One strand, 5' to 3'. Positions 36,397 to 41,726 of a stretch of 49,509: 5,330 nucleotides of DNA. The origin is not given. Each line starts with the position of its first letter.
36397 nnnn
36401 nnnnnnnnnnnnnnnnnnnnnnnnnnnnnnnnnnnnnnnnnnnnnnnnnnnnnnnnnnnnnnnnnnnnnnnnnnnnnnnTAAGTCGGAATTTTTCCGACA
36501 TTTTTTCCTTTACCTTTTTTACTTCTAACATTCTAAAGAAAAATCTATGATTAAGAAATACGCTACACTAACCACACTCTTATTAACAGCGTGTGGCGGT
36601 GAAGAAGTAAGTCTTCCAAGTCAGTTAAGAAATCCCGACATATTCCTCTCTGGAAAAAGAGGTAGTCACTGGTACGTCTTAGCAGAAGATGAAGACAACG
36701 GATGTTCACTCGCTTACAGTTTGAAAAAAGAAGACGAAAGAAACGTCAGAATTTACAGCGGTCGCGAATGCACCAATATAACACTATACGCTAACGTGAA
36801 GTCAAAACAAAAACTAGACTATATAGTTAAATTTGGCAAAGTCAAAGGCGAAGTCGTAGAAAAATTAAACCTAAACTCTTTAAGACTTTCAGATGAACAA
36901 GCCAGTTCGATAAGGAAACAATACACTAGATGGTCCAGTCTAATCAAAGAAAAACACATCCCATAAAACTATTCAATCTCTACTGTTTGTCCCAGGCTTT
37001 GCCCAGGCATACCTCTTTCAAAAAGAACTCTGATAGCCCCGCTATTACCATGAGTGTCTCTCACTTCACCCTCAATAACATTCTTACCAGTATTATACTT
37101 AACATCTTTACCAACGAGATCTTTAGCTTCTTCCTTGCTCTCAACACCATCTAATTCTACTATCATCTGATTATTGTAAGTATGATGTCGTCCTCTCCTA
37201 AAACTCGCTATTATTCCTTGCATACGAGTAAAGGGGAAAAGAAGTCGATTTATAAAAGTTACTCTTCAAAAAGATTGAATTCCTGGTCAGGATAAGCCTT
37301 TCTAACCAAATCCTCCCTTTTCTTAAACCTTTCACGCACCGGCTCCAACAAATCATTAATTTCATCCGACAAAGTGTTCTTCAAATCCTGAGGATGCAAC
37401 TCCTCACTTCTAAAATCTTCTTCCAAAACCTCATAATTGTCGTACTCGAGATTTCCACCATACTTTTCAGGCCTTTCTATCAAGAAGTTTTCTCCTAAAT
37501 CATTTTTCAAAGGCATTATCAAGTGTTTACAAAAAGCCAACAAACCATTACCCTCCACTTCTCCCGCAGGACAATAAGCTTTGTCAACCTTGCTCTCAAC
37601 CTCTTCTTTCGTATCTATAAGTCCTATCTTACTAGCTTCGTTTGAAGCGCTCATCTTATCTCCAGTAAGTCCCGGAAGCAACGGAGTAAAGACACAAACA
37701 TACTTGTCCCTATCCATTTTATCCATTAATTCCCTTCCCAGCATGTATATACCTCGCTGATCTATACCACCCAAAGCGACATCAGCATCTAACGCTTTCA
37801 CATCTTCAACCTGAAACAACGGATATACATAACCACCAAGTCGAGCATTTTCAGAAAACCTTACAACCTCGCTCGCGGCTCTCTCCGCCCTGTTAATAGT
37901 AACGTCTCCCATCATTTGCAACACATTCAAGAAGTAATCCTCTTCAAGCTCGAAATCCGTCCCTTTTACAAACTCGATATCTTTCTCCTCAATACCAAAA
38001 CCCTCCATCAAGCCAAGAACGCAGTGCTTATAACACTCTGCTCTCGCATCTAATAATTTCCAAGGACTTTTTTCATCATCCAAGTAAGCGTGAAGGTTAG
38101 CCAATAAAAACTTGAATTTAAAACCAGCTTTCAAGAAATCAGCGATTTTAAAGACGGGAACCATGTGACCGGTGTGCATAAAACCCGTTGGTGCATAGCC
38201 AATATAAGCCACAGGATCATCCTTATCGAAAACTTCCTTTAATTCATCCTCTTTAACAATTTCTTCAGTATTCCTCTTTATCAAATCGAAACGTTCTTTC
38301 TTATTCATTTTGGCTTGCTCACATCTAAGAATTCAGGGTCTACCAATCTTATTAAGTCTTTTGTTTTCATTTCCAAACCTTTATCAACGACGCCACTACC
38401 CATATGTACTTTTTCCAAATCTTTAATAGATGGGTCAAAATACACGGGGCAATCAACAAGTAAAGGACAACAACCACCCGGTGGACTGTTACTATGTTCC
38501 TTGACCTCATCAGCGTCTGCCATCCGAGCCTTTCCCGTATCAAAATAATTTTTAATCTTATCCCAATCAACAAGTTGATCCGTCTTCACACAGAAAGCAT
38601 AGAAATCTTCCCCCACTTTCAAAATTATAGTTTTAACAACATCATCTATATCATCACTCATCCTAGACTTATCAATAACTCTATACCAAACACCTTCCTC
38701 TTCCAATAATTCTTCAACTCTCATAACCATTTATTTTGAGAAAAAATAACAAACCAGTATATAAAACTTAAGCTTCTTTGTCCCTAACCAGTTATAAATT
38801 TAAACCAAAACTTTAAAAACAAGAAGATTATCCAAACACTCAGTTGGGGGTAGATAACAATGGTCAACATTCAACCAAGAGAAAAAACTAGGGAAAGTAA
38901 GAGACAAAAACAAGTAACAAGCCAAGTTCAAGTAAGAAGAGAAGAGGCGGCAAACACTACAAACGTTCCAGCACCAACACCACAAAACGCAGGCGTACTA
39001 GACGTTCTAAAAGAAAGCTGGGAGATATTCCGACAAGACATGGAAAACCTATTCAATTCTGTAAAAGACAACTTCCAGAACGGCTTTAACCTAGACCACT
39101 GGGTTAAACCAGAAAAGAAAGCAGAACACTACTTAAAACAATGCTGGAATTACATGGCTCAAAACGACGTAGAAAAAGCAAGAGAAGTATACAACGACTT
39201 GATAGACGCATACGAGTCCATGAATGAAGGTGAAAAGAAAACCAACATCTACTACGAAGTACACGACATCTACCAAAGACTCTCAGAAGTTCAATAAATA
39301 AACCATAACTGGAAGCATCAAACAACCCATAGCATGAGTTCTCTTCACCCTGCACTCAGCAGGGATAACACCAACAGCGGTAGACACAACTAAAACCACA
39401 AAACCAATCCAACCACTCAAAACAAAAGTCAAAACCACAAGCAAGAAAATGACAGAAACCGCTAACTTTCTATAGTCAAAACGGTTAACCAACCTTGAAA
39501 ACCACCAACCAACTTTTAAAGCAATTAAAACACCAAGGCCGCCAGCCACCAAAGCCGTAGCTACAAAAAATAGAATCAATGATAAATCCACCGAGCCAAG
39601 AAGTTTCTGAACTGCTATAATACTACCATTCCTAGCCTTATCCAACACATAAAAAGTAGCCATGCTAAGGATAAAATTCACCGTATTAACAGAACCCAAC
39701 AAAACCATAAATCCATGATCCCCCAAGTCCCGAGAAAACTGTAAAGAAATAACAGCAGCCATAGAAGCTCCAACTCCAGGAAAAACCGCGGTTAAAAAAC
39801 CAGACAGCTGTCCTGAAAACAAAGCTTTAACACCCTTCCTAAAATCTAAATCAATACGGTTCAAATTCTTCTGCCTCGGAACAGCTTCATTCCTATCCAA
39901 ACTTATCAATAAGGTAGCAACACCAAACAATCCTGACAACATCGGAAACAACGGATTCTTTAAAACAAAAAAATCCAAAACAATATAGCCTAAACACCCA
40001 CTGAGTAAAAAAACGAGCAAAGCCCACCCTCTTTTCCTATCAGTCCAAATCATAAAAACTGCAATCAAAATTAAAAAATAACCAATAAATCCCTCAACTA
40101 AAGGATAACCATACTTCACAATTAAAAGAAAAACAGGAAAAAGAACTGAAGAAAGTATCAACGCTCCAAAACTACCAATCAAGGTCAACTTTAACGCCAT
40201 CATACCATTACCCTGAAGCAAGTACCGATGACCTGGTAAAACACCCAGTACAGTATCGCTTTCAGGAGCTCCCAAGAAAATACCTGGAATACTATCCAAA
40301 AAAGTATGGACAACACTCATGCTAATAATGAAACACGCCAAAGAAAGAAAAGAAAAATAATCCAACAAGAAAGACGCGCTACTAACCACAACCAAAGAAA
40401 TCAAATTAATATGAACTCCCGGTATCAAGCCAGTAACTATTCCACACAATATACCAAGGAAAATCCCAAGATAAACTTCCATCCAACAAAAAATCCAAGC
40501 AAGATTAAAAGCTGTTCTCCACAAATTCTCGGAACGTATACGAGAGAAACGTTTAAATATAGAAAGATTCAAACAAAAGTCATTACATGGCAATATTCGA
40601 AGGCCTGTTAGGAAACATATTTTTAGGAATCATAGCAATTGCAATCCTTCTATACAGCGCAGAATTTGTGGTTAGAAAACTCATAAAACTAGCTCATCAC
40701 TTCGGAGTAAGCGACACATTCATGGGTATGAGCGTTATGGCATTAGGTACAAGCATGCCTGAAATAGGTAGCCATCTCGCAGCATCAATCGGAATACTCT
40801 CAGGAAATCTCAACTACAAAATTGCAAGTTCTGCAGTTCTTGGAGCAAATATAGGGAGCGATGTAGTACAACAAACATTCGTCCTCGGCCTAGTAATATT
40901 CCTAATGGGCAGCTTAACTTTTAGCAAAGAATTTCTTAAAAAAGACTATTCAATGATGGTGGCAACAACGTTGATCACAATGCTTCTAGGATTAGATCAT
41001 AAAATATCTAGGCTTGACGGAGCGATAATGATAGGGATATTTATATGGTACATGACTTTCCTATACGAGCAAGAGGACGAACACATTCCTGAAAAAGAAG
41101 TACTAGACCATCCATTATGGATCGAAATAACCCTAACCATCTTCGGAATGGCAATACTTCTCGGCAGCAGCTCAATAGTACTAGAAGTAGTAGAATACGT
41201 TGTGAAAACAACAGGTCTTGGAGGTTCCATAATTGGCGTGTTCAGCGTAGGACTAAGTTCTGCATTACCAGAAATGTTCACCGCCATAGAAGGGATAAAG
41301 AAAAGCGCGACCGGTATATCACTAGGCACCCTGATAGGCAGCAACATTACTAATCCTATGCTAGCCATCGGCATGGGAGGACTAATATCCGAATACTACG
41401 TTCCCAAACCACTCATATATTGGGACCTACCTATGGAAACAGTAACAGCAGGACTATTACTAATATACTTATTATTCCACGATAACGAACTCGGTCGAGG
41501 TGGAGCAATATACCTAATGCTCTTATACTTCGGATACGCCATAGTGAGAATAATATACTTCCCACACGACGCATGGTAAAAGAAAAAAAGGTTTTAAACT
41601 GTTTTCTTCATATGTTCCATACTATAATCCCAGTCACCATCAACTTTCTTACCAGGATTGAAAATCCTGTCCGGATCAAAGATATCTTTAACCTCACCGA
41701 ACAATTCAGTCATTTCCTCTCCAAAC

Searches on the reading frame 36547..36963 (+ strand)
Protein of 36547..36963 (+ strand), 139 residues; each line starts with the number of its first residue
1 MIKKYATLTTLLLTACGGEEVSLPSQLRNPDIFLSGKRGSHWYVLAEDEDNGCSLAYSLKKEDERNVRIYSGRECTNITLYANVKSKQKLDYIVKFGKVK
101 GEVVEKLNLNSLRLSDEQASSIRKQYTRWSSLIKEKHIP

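Call 3: search_protein_families(library=pfam, proteins=[window:36547-36963:+], max_evalue=1)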
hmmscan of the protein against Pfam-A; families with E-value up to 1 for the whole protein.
window:36547-36963:+ (139 aa): 0 families

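Call 4: search_protein_families(library=phrogs, proteins=[window:36547-36963:+], max_evalue=1)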
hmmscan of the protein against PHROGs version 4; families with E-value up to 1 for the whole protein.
window:36547-36963:+ (139 aa): 3 families
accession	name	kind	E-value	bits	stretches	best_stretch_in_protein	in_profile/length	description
phrog_4983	-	unknown function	0.058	14.7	1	56-103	7-52/64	-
phrog_12818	-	unknown function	0.11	13.9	1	76-108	9-42/52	-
phrog_37026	-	unknown function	0.21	12.8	0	25-51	15-41/117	-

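Call 9: search_protein_families(library=ncbifam, proteins=[window:36547-36963:+], max_evalue=1)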
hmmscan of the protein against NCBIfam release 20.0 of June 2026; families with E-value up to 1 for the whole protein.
window:36547-36963:+ (139 aa): 1 family
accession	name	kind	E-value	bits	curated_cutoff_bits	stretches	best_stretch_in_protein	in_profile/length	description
NF011557.0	PRK14981.2-3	equivalog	0.11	12.7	133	1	87-109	28-50/105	DNA-directed RNA polymerase subunit F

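Call 25: search_protein_families(library=padloc, proteins=[window:36547-36963:+], max_evalue=0.1)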
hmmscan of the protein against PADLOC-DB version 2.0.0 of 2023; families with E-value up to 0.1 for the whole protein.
window:36547-36963:+ (139 aa): 0 families

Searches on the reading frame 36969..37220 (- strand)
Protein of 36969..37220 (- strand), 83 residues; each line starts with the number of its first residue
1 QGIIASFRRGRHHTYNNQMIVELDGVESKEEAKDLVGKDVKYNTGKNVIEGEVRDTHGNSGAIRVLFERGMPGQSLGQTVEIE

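Call 18: search_protein_families(library=pfam, proteins=[window:36969-37220:-], max_evalue=0.001)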
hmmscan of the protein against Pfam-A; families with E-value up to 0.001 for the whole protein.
window:36969-37220:- (83 aa): 2 families
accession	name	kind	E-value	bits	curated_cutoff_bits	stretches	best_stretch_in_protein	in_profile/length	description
PF01247.24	Ribosomal_L35Ae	-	3.8e-18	65.9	27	1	1-82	4-94/95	Ribosomal protein L35Ae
PF01782.24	RimM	-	4.6e-05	24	23.5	0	8-42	48-80/84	RimM N-terminal domain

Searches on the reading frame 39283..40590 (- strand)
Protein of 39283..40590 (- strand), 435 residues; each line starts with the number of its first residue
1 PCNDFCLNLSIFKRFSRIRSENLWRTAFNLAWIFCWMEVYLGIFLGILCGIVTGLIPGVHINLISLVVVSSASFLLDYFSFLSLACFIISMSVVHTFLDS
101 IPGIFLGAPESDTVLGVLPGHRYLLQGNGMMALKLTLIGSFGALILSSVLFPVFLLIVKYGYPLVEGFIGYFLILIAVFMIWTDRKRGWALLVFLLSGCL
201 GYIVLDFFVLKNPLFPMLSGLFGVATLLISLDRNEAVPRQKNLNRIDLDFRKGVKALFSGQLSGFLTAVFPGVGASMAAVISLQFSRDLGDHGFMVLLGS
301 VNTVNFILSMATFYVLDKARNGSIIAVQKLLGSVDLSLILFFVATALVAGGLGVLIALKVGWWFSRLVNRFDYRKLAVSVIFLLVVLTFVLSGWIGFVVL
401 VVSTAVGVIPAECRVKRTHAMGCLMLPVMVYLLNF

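Call 18: search_protein_families(library=pfam, proteins=[window:39283-40590:-], max_evalue=0.001)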
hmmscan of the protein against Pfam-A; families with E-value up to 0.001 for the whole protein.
window:39283-40590:- (435 aa): 1 family
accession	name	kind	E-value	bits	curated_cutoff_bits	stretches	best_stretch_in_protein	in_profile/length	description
PF01970.21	TctA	-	3.7e-52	177.8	28.9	1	43-421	4-422/423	Tripartite tricarboxylate transporter TctA family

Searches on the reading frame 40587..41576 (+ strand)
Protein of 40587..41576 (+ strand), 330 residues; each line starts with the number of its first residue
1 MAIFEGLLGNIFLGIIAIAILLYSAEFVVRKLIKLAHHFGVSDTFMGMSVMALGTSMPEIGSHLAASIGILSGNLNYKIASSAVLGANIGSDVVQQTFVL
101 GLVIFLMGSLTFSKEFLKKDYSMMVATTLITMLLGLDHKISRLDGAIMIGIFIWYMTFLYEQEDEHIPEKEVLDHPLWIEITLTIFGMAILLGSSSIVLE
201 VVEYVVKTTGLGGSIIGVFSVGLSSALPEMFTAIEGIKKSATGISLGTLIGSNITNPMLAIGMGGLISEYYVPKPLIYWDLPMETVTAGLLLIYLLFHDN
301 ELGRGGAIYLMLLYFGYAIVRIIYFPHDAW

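Call 19: search_protein_families(library=pfam, proteins=[window:40587-41576:+], max_evalue=0.001)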
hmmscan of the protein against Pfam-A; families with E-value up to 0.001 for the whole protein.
window:40587-41576:+ (330 aa): 1 family
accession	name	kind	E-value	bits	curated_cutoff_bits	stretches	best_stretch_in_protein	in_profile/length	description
PF01699.29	Na_Ca_ex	-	2.5e-37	128.6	24.9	2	12-160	4-150/151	Sodium/calcium exchanger protein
